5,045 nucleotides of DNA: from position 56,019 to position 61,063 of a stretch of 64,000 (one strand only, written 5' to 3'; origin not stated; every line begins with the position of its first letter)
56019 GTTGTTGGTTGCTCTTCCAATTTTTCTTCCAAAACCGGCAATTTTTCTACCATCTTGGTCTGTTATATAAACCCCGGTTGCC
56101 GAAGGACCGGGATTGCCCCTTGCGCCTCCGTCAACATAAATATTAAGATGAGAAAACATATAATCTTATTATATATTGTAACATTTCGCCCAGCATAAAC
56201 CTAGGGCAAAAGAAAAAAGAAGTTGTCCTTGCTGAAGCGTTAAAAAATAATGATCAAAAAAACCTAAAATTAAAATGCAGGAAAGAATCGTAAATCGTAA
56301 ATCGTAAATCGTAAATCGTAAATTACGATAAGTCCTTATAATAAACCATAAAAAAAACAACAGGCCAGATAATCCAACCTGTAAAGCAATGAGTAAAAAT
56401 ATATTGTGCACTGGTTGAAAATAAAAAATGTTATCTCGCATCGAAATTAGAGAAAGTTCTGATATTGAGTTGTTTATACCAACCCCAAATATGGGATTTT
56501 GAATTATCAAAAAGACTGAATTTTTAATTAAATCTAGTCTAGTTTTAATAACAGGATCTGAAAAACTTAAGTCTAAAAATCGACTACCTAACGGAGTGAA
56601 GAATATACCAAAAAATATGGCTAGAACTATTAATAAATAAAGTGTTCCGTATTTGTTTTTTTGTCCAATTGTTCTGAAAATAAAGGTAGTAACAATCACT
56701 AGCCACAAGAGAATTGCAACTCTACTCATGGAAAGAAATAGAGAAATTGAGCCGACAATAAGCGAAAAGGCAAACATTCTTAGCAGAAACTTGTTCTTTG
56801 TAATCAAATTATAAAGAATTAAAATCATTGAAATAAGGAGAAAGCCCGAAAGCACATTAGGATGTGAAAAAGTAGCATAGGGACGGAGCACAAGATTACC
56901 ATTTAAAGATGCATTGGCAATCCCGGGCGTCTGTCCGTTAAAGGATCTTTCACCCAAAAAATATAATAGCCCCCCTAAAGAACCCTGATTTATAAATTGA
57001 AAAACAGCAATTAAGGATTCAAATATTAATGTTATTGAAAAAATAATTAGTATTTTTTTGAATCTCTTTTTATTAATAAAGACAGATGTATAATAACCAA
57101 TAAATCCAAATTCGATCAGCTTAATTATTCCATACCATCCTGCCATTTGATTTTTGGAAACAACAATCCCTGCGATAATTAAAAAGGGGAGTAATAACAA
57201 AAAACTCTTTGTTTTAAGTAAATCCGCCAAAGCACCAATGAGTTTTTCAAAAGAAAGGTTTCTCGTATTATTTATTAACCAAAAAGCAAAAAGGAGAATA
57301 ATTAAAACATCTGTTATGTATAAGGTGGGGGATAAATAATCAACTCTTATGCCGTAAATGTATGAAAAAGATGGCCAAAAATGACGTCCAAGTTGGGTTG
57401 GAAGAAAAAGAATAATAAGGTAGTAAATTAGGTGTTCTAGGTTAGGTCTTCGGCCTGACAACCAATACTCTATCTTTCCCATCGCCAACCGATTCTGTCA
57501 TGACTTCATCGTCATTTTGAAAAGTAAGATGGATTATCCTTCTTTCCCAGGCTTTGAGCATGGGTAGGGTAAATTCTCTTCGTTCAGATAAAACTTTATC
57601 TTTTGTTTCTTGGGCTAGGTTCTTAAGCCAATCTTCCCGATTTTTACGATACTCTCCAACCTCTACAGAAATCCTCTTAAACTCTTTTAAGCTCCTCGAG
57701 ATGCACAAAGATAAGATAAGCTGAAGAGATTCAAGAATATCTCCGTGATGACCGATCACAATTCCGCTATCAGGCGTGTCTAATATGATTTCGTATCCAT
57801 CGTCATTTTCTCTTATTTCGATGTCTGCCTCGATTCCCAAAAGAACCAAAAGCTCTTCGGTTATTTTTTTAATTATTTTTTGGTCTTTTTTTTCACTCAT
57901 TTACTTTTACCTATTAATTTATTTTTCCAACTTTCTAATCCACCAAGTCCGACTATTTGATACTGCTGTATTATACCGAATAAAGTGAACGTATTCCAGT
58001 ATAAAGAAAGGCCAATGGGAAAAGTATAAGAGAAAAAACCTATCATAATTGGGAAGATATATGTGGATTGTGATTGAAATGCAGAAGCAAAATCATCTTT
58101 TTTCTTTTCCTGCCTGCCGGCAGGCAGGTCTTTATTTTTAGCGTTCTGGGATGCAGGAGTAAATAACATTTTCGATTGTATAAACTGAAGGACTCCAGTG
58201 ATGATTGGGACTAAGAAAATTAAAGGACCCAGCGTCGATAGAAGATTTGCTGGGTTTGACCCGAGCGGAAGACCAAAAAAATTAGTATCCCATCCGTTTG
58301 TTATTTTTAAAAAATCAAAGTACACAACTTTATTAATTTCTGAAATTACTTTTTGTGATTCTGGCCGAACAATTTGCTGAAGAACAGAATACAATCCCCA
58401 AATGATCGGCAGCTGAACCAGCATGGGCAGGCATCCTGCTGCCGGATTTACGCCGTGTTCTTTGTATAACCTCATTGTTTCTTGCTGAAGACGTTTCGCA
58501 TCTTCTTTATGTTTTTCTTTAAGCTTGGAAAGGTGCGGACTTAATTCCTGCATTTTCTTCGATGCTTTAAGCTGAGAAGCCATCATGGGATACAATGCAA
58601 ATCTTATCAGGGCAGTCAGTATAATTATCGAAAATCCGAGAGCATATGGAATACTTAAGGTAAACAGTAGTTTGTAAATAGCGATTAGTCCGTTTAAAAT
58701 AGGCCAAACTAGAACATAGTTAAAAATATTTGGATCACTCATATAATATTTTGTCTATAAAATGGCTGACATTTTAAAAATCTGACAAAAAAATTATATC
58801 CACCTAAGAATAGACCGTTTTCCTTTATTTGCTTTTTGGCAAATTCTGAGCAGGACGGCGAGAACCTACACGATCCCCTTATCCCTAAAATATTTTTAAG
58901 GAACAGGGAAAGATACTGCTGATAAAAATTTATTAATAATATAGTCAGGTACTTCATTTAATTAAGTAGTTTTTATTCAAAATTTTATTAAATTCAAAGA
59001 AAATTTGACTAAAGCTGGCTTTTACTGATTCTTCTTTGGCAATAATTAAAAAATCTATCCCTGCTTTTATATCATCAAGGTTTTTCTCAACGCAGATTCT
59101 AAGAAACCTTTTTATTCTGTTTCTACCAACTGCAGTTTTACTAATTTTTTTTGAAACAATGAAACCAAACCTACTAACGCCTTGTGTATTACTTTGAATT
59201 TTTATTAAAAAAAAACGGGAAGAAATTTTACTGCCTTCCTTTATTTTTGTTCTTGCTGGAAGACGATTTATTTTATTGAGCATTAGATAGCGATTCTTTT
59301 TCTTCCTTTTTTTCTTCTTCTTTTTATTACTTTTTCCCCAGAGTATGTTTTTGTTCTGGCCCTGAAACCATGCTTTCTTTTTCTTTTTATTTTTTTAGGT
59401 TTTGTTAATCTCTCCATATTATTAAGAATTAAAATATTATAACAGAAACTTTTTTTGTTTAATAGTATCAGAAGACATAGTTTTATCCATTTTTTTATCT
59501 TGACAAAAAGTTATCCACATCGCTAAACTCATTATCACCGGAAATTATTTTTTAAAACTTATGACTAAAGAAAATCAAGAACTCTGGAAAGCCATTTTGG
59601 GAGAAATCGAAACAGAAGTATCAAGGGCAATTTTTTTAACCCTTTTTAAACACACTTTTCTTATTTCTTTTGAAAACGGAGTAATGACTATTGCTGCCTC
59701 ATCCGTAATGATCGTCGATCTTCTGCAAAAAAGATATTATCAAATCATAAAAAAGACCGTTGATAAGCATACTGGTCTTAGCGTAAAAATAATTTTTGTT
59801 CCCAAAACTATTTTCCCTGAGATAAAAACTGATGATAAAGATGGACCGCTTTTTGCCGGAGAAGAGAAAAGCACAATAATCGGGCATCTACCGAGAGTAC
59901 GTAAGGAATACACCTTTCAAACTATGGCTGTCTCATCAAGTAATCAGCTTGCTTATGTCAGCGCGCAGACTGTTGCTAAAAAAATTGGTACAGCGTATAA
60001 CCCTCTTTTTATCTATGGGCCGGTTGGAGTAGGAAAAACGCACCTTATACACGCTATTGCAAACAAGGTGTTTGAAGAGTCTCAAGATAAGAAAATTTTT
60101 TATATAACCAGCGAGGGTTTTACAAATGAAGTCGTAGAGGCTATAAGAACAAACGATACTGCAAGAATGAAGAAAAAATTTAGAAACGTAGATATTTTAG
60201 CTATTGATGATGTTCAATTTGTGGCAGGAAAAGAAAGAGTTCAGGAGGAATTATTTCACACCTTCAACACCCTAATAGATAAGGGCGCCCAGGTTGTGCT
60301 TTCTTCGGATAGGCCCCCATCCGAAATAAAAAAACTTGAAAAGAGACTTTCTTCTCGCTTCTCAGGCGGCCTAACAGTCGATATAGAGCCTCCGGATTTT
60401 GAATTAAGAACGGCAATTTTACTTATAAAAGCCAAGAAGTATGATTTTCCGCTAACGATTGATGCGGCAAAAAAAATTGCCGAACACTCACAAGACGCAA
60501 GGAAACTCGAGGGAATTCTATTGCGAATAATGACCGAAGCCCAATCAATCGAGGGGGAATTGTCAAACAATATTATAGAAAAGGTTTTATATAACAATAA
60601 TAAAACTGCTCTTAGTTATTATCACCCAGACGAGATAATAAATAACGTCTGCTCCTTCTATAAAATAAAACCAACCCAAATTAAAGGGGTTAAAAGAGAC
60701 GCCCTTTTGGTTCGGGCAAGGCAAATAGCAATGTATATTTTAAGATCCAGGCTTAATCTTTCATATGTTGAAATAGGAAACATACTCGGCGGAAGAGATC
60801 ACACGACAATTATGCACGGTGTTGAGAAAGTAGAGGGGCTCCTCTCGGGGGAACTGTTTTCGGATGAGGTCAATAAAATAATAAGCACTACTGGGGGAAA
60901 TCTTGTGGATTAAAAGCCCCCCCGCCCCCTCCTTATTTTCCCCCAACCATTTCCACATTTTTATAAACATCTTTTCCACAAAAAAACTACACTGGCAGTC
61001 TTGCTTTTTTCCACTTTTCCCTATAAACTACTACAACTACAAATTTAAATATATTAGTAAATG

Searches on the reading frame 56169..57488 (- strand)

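Call 81: search_protein_families(library=pfam, proteins=[window:56169-57488:-], max_evalue=0.001)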
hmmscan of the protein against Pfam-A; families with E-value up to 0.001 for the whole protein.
window:56169-57488:- (439 aa): 1 family
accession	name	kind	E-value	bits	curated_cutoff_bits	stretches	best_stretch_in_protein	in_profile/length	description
PF04932.20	Wzy_C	-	4.6e-14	52.9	31.7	1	242-380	2-149/149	O-Antigen ligase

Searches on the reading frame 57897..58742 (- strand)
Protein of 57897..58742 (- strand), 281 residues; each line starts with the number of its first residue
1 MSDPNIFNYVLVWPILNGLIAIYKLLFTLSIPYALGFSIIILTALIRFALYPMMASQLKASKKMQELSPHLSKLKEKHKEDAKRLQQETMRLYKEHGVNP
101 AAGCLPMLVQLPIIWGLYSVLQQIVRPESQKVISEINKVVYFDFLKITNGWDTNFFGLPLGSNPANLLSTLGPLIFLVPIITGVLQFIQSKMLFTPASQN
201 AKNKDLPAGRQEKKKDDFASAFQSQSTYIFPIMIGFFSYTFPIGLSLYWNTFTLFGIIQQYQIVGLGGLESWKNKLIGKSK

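Call 81: search_protein_families(library=pfam, proteins=[window:57897-58742:-], max_evalue=0.001)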
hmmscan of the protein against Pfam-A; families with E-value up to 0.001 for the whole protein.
window:57897-58742:- (281 aa): 1 family
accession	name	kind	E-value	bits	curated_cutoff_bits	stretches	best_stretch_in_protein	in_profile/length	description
PF02096.25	60KD_IMP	-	2.8e-52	177.4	35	1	36-263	2-161/163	60Kd inner membrane protein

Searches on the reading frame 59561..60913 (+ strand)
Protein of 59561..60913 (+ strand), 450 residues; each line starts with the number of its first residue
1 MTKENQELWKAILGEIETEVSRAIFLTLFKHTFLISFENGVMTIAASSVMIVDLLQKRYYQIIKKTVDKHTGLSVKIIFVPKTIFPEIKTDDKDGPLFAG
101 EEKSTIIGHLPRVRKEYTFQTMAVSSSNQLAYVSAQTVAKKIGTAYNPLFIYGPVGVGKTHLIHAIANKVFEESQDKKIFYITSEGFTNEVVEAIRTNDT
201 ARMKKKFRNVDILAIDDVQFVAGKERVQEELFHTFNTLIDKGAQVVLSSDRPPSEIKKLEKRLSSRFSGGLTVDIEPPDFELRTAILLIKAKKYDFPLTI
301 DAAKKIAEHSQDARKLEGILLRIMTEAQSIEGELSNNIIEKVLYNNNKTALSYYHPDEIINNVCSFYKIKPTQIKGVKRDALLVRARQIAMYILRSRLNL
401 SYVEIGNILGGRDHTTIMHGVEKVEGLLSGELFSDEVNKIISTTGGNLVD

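Call 81: search_protein_families(library=pfam, proteins=[window:59561-60913:+], max_evalue=0.001)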
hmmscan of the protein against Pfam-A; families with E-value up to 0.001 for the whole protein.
window:59561-60913:+ (450 aa): 11 families
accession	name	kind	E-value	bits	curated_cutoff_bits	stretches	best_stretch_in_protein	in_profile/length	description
PF00308.24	Bac_DnaA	-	2.6e-64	216.7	23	1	115-274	3-162/162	Bacterial DnaA ATPAse domain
PF08299.17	Bac_DnaA_C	-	2.1e-24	85.8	31.5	1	356-424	1-69/69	Bacterial dnaA protein helix-turn-helix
PF01695.23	IstB_IS21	-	4.6e-09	36.6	24.1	1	144-252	91-195/238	IstB-like ATP binding protein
PF01637.24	ATPase_2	-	6.2e-09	36.4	33.2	1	145-250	19-117/225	ATPase domain predominantly from Archaea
PF00004.35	AAA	-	1.5e-08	35.6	21.2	1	150-264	2-124/131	ATPase family associated with various cellular activities (AAA)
PF13173.12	AAA_14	-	4.7e-07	30.3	27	1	147-266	3-114/129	AAA domain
PF11638.13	DnaA_N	-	5.6e-07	29.6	24.6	1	6-67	1-63/65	DnaA N-terminal domain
PF13401.12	AAA_22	-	2.3e-05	25.1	27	0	148-196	7-59/130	AAA domain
PF03969.22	AFG1_ATPase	-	0.00011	21.7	27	1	94-257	13-172/361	AFG1-like ATPase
PF13191.12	AAA_16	-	0.00013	22.9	32.6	1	144-244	23-129/167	AAA ATPase domain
PF12775.13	AAA_7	-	0.00066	19.7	25.8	0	115-207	5-94/181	P-loop containing dynein motor region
